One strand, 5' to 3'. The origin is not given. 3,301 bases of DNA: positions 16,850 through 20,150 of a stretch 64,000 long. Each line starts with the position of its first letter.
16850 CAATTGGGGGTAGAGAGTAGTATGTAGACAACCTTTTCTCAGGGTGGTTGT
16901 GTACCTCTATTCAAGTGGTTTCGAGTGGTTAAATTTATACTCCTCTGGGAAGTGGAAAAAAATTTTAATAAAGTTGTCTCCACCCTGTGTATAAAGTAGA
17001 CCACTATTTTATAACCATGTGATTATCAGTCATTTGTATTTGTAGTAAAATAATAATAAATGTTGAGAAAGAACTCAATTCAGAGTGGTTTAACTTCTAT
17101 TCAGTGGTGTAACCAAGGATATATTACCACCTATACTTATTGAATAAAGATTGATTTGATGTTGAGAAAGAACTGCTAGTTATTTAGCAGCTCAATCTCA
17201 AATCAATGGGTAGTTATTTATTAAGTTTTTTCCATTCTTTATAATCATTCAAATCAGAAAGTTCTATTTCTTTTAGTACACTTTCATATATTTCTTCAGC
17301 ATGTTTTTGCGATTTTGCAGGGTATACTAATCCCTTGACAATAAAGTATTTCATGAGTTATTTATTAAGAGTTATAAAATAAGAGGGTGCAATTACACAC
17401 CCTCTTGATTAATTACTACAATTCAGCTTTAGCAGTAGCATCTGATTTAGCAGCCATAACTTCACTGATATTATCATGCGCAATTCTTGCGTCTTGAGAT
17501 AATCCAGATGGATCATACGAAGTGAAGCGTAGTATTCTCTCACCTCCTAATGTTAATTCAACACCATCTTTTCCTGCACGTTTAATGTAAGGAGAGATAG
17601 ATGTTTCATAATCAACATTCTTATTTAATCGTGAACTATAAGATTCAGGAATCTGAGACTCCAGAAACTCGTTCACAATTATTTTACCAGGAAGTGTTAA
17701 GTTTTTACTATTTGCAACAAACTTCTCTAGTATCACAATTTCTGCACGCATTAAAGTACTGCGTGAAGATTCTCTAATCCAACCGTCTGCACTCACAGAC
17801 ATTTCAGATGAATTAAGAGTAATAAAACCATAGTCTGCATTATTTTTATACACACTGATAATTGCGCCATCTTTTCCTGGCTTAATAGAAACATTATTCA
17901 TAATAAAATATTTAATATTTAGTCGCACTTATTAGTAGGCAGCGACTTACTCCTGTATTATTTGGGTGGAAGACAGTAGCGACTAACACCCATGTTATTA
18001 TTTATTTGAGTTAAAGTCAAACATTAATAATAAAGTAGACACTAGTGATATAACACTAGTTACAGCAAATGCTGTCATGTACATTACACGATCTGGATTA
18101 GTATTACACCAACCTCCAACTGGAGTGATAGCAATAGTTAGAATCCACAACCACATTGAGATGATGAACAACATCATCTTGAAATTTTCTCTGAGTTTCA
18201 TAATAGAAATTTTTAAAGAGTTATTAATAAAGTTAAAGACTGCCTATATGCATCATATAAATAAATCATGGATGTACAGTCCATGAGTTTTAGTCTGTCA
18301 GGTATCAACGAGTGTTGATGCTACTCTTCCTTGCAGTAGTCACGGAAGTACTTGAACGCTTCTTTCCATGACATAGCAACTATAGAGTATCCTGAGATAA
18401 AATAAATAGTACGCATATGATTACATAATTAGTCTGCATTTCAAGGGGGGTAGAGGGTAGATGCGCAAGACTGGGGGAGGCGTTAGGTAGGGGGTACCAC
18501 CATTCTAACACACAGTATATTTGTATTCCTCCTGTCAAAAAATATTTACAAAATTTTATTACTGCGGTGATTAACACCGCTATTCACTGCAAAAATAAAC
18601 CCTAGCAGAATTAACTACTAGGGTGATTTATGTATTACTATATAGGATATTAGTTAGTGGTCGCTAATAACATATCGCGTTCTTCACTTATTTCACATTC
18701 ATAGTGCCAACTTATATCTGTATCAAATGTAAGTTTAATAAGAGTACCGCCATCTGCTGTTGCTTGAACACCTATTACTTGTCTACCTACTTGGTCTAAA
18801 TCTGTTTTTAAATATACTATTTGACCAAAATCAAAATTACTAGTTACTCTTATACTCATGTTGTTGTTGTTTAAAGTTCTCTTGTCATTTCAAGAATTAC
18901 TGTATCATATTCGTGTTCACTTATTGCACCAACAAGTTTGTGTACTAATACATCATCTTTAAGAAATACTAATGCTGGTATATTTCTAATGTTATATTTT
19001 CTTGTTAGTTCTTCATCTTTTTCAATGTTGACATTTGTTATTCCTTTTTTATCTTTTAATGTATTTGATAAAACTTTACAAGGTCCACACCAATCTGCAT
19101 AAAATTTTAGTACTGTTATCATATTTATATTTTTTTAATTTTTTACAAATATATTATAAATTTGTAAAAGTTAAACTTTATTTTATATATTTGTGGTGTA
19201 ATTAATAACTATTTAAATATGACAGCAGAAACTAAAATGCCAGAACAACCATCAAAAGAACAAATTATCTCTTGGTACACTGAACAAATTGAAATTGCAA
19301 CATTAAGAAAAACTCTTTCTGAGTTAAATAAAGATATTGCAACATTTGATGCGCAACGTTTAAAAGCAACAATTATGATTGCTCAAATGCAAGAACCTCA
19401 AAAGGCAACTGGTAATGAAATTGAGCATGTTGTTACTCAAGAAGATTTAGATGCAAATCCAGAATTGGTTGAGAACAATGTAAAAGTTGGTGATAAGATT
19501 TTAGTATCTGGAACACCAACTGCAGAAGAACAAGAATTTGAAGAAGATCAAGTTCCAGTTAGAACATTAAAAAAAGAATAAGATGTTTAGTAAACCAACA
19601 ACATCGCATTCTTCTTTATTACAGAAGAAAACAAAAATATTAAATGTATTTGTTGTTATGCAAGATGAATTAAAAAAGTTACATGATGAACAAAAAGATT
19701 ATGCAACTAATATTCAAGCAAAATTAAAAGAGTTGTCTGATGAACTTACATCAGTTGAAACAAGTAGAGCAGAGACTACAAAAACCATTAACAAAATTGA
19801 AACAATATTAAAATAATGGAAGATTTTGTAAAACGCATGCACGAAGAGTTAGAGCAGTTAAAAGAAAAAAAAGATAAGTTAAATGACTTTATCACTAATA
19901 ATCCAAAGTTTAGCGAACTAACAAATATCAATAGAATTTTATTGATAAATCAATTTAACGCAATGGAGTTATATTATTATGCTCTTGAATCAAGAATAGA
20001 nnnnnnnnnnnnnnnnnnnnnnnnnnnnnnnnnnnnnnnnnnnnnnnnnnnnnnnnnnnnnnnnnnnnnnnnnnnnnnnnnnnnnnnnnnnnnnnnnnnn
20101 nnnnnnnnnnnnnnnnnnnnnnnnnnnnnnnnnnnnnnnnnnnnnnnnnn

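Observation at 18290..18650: A GC/G-rich structured non-coding island with G-quadruplex potential in an AT-rich phage genome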

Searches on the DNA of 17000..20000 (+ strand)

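Call 8: search_dna_similar(query=window:17000-20000:+, collection=phages, mode=near)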
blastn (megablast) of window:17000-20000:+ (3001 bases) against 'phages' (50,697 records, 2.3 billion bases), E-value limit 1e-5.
No match.

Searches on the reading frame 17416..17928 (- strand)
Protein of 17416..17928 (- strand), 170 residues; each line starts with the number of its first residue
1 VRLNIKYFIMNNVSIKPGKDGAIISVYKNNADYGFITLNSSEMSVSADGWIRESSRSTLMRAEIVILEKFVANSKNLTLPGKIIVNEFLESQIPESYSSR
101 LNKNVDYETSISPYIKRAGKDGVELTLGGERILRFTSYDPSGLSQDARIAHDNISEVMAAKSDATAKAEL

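Call 11: search_protein_families(library=pfam, proteins=[window:17416-17928:-], max_evalue=0.01)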
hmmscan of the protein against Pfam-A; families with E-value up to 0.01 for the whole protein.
window:17416-17928:- (170 aa): 0 families

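Call 12: search_protein_families(library=phrogs, proteins=[window:17416-17928:-], max_evalue=0.001)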
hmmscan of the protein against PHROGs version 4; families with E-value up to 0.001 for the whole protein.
window:17416-17928:- (170 aa): 0 families

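Call 13: find_related_loci(query=window:17416-17928:-, collection=viral_contigs, flank=6000)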
Query window:17416-17928:- (170 aa) in viral_contigs; peptide patterns used: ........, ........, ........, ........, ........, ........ (x = any residue, [..] = any of these).
13 stretches matched a pattern; 9 encode a relative of the query (tblastn E <= 1e-3); 8 distinct loci.
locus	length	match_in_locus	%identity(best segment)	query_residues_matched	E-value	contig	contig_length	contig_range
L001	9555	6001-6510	82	1-170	4e-96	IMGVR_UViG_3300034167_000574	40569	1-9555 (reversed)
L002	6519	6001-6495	64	5-169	1e-72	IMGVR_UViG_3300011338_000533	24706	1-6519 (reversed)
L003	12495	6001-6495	64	5-169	1e-72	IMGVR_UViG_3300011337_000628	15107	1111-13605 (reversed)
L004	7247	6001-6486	65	9-170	2e-72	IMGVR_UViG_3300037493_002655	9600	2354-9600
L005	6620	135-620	64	5-166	7e-70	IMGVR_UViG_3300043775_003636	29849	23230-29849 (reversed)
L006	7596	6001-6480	66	10-168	2e-68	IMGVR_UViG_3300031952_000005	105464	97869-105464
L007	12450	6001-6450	62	13-162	3e-62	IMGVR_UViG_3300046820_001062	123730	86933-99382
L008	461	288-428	36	21-67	1e-6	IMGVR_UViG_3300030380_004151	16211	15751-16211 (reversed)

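Call 37: search_solved_structures(query=window:17416-17901:-, max_evalue=10)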
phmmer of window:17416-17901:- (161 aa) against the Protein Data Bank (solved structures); distinct sequences matched with E-value up to 10: 1.
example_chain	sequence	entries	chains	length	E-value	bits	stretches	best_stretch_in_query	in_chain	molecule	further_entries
3jcm_S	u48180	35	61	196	0.65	13.4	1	73-153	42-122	Small nuclear ribonucleoprotein-associated protein B | BJ4_G0014900.mRNA.1.CDS.1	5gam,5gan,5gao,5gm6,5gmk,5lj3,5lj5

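Call 46: find_related_loci(query=A2, collection=viral_contigs, flank=3500)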
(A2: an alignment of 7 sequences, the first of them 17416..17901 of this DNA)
Query A2 (161 aa) in viral_contigs; peptide patterns used: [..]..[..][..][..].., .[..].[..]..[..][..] (x = any residue, [..] = any of these).
67 stretches matched a pattern; 29 encode a relative of the query (tblastn E <= 1e-3); 27 distinct loci.
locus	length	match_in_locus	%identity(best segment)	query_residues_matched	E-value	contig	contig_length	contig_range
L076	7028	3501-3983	83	1-161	2e-91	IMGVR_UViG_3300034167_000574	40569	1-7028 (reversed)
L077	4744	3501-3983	65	1-161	1e-71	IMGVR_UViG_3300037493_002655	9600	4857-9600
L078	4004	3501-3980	64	1-160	9e-71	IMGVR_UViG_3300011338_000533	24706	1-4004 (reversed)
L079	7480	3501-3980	64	1-160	9e-71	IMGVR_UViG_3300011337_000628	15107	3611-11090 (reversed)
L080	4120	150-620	64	1-157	7e-69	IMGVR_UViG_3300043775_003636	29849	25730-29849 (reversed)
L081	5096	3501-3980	66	1-159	4e-68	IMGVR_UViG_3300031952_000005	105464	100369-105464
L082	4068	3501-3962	61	1-153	5e-65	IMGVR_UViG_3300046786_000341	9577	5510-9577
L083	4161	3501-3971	59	1-157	7e-63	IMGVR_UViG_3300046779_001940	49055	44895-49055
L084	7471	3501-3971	59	1-157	2e-62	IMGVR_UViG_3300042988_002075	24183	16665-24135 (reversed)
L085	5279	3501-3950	63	4-153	2e-62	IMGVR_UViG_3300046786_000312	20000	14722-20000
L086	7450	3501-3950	64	4-153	5e-62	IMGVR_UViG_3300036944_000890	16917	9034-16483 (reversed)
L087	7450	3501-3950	62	4-153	6e-62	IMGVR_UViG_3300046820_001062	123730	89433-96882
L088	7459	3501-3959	60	1-153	6e-62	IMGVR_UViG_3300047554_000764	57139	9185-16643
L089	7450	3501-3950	64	4-153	5e-62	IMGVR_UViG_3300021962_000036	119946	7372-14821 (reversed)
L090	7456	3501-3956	59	1-152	2e-61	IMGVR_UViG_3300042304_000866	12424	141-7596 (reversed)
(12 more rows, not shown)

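Call 52: search_dna_similar(query=window:17416-17901:-, collection=phages, mode=protein, max_evalue=0.001, max_rows=30)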
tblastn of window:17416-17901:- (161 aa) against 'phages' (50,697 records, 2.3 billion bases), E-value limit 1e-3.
No match.

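Call 55: find_homologous_proteins(query=window:17416-17901:-, max_evalue=0.001)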
Query window:17416-17901:- (161 aa): 119 proteins with E <= 0.001 among 169 candidates.
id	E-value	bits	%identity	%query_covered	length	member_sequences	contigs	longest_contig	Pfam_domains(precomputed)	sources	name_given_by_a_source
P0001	1.7e-96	338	100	100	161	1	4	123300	-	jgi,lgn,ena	-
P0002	4.1e-89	314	89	100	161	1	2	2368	-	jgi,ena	-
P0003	4.3e-84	298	85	100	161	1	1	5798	-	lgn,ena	-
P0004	2.2e-82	292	83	100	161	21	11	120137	-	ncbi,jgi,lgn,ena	jgi:hypothetical protein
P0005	4.6e-64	233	65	99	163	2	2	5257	-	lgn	-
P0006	8.0e-64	232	68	98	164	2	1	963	-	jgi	jgi:hypothetical protein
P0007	8.8e-64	232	66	99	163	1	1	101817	-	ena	-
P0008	9.8e-64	232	65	99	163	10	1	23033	-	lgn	-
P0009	1.2e-63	232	65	99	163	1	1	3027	-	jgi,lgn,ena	jgi:hypothetical protein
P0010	1.2e-63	231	65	99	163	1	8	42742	-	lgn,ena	-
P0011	1.7e-63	231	66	96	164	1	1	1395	-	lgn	-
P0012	2.3e-63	231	70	92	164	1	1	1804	-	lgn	-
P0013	2.3e-63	231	64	99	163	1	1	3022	-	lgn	-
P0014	2.4e-63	231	68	98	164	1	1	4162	-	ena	-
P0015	3.1e-63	230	64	99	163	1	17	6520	-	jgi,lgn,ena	jgi:hypothetical protein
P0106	3.4e-40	155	54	93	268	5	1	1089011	-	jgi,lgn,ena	jgi:hypothetical protein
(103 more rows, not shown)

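Call 56: find_encoding_contigs(protein=P0106, flank=8000, max_places=3)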
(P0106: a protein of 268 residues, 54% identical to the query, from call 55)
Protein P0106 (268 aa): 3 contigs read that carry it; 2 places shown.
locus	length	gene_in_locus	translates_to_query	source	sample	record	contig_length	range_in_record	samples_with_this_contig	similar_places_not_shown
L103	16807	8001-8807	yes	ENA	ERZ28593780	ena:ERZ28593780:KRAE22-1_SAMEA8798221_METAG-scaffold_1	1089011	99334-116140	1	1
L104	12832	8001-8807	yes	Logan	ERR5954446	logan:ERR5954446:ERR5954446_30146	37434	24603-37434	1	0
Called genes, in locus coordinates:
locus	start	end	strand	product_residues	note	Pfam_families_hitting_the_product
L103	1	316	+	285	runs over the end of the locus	PF18075:FtsX_ECD, PF02687:FtsX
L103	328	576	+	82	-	PF11297:DUF3098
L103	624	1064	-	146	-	PF11680:DUF3276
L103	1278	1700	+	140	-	-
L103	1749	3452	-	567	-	PF01368:DHH, PF02272:DHHA1, PF17768:RecJ_OB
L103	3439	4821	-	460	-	PF01266:DAO (faint), PF01494:FAD_binding_3, PF13450:NAD_binding_8 (faint)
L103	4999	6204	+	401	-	PF10502:Peptidase_S26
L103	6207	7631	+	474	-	PF03193:RsgA_GTPase (faint), PF10396:TrmE_N, PF12631:MnmE_helical, PF00009:GTP_EFTU (faint), PF00071:Ras (faint), PF00350:Dynamin_N (faint), PF01926:MMR_HSR1, PF02421:FeoB_N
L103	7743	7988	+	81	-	-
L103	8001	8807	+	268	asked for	-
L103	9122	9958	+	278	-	PF18962:Por_Secre_tail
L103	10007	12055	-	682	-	PF05834:Lycopene_cycl, PF15461:BCD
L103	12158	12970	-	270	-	PF01036:Bac_rhodopsin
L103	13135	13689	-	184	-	-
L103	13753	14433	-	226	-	PF02463:SMC_N (weak), PF00005:ABC_tran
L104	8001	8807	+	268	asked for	-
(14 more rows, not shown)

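Call 75: predict_structure(alignment_id=A3)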
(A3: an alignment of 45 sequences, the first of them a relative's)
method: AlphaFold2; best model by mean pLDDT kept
length: 161 residues; sequences in the alignment: 45
mean_pLDDT: 88.3   pTM: 0.75
mean pLDDT of the five models: 88.3, 86.4, 85.3, 84.9, 79.6
residues with pLDDT >= 90: 99; 70-90: 51; 50-70: 8; < 50: 3
segments of 3 or more residues with pLDDT < 50: 159-161
pLDDT, mean of each block of 10 residues (from residue 1): 83 90 93 85 88 95 90 94 93 91 92 91 95 91 88 59 40
secondary structure, 60 per line:
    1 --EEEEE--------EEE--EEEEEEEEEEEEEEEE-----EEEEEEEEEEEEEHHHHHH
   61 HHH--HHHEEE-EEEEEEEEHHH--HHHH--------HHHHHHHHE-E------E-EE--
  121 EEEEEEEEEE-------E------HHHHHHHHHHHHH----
elements in order: E3-7 E16-18 E21-36 E42-54 H55-63 E69-71 E73-80 H86-89 H98-105 E121-130 H145-157

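Call 77: fold_search(model_id=the predicted structure, library=pdb)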
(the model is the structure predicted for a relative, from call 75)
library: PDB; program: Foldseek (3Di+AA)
matches with E <= 10: 869; with E <= 0.001: 0
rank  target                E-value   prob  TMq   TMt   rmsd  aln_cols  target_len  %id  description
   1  1um2_B                8.0e-02  0.44  0.16  0.08   7.9        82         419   12  Crystal Structure of the Vma1-Derived Endonuclease with the Ligated Extein Segment (released 2004-09-22)
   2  7yav_A                1.1e-01  0.13  0.16  0.09  17.7       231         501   10  Crystal structure of Diels-Alderase MaDA1 (released 2024-01-24)
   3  1gpp                  1.2e-01  0.14  0.16  0.13  17.8       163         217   12  Crystal structure of the S.cerevisiae Homing Endonuclease PI-SceI Domain I (released 2002-09-19)
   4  1um2_A                1.2e-01  0.66  0.18  0.09   7.2        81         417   11  Crystal Structure of the Vma1-Derived Endonuclease with the Ligated Extein Segment (released 2004-09-22)
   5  1jva_B                1.6e-01  0.33  0.16  0.08   8.0        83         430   12  CRYSTAL STRUCTURE OF THE VMA1-DERIVED ENDONUCLEASE BEARING THE N AND C EXTEIN PROPEPTIDES (released 2002-08-29)
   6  9zis_A                2.0e-01  0.10  0.18  0.03  17.3       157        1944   10  C. elegans PEZO-1 Isoform G (released 2025-12-24)
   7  1ue5_A                2.2e-01  0.38  0.26  0.33  12.8       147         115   11  Crystal structure of the single-stranded dna-binding protein from mycobacterium tuberculosis (released 2004-02-10)
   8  8w5g_B                3.2e-01  0.41  0.20  0.24   9.8        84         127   11  Cryo-EM structure of Qb-Ab7 (released 2025-02-26)
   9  8ffi_A                3.2e-01  0.12  0.16  0.09  12.4       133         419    6  Structure of tetramerized MapSPARTA upon guide RNA-mediated target DNA binding (released 2023-08-23)
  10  8qlp_I                3.2e-01  0.10  0.16  0.08  14.4       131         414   10  CryoEM structure of the RNA/DNA bound SPARTA (BabAgo/TIR-APAZ) tetrameric complex (released 2024-01-31)
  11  9i97_B                3.4e-01  0.84  0.25  0.27   4.6        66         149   12  Cryo-EM structure of Shigella flexneri LptDE in complex with a Bicyclic Peptide binder (Compound 12) (released 2025-10-15)
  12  5ixm_H                3.6e-01  0.69  0.23  0.25   5.2        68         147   10  The LPS Transporter LptDE from Yersinia pestis, core complex (released 2016-05-18)
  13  9rpt_B                3.6e-01  0.60  0.21  0.23   5.7        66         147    8  Cryo-EM structure of the open state of Shigella flexneri LptDE bound by the RBP of Oekolampad phage (released 2025-12-10)
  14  3stb_D                3.6e-01  0.30  0.26  0.36  13.1       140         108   10  A complex of two editosome proteins and two nanobodies (released 2011-11-02)
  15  8qlp_A                3.8e-01  0.10  0.17  0.08  14.5       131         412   10  CryoEM structure of the RNA/DNA bound SPARTA (BabAgo/TIR-APAZ) tetrameric complex (released 2024-01-31)
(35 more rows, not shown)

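Call 87: search_protein_families(library=pfam, proteins=[P0106], max_evalue=0.01)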
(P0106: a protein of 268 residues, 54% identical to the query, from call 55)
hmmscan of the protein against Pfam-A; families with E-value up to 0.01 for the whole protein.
P0106 (268 aa): 0 families
